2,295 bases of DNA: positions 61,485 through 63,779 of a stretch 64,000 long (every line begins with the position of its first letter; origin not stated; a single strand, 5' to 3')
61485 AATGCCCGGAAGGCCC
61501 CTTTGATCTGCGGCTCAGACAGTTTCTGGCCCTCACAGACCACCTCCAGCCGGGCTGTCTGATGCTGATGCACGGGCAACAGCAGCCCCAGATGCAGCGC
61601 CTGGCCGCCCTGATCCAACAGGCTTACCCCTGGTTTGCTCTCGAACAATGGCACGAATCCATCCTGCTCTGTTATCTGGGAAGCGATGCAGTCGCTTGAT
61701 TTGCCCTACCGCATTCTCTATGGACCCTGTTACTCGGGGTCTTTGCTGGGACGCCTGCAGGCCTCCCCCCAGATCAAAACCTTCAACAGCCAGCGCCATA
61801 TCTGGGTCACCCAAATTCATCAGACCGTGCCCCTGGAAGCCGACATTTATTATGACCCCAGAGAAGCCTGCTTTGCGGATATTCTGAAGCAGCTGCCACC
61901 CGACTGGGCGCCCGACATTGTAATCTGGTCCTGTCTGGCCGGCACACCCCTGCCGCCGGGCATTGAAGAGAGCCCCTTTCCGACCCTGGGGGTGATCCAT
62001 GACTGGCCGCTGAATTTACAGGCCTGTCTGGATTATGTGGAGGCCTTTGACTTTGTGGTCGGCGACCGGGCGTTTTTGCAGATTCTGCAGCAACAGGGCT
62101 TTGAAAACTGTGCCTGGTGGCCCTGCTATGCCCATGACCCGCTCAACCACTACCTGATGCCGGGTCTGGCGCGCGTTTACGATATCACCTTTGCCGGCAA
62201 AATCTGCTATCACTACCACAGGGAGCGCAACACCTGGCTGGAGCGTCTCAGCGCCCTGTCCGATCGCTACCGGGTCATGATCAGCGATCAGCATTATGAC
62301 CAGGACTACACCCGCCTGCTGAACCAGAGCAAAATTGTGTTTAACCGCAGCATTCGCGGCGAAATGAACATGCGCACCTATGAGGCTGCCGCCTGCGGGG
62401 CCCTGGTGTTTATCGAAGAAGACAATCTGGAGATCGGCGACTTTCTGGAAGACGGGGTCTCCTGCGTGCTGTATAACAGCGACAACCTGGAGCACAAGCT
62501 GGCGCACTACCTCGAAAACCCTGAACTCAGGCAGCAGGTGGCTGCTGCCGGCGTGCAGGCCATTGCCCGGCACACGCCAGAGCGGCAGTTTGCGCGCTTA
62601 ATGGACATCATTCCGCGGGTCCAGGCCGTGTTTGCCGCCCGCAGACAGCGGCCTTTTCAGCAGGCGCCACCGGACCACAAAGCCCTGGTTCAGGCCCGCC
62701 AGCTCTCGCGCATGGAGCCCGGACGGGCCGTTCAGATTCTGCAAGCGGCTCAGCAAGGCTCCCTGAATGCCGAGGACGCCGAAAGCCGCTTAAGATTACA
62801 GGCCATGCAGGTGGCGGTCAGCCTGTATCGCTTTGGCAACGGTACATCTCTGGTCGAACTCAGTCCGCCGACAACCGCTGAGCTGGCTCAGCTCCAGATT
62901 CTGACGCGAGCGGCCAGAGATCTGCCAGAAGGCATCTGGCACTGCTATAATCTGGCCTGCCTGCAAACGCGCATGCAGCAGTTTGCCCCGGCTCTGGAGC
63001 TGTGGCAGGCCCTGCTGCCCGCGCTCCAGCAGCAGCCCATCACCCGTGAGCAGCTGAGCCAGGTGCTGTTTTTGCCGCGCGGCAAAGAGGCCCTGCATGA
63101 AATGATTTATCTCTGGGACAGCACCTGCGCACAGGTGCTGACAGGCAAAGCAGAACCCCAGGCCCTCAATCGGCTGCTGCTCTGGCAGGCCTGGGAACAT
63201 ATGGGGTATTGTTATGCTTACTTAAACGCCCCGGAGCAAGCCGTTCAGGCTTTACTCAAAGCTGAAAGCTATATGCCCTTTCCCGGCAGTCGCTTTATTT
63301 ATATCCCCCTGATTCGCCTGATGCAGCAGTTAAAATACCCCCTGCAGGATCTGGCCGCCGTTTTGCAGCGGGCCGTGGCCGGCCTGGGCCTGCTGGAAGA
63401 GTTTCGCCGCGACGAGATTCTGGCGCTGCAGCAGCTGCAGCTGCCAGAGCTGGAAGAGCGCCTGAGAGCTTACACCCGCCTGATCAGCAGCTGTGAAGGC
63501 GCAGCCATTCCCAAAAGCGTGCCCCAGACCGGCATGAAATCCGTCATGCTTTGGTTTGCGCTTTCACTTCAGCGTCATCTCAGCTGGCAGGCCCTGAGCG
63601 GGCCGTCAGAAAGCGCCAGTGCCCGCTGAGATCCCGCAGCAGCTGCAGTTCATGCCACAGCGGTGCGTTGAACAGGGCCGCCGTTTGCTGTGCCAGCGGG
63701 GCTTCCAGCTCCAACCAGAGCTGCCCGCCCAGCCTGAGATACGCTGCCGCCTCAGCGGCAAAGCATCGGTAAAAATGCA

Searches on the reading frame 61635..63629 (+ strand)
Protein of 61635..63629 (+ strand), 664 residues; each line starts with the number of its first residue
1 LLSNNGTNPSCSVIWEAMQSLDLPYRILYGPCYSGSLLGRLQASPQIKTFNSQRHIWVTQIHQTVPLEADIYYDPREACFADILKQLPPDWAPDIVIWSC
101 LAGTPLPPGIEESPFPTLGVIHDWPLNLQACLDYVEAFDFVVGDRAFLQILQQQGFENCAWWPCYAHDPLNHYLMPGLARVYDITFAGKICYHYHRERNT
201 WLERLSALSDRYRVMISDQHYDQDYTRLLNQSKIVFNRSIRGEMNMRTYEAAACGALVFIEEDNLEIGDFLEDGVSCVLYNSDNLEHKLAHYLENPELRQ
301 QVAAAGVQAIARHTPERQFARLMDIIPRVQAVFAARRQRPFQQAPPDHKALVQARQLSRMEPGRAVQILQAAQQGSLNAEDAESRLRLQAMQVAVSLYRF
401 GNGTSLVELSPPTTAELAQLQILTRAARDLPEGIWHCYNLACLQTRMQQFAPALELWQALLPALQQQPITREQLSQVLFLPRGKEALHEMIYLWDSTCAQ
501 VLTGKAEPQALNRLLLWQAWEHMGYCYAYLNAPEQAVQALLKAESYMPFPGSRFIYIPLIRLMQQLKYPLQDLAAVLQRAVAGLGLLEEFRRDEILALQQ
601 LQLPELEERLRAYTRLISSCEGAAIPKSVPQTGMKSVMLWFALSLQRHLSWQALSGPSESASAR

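Call 47: search_protein_families(library=pfam, proteins=[window:61635-63629:+], max_evalue=0.00001)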
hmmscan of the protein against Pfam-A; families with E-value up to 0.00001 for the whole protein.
window:61635-63629:+ (664 aa): 1 family
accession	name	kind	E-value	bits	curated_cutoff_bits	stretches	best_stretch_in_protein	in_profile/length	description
PF13524.12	Glyco_trans_1_2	-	3.1e-21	76.3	25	1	200-324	4-144/144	Glycosyl transferase-like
